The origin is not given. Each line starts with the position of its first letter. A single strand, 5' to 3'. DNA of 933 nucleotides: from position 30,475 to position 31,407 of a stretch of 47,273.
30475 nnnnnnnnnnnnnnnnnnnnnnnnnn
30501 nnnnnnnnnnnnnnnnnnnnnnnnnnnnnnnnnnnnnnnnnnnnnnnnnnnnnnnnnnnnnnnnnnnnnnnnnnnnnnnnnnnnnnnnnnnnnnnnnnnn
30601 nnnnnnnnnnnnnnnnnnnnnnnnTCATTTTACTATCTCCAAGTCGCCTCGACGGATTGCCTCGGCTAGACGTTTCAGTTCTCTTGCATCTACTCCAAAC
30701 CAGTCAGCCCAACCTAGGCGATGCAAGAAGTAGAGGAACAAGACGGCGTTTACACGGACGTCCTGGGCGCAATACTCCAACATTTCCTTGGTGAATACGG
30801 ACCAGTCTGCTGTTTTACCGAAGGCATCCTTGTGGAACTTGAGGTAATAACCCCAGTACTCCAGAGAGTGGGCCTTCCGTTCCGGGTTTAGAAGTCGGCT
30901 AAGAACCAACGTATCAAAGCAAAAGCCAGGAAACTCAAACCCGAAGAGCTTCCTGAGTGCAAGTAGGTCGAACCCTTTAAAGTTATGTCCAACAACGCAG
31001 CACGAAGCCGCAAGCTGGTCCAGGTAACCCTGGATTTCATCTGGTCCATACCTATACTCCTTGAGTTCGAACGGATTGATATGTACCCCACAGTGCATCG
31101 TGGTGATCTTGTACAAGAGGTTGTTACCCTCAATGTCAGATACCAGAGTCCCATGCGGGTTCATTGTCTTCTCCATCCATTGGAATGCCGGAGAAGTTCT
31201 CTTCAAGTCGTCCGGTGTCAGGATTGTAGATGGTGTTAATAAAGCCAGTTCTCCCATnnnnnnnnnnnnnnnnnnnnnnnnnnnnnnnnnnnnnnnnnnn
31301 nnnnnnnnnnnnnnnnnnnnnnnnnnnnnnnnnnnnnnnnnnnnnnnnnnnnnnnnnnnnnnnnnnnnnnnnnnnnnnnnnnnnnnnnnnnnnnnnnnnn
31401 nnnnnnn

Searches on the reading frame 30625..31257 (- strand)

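Call 101: search_protein_families(library=pfam, proteins=[window:30625-31257:-], max_evalue=0.01)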
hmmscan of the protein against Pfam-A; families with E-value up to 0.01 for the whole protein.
window:30625-31257:- (210 aa): 1 family
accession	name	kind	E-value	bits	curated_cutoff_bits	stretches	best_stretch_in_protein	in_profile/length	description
PF01612.26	DNA_pol_A_exo1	-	1e-07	32.3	23.6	1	58-177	53-168/173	3'-5' exonuclease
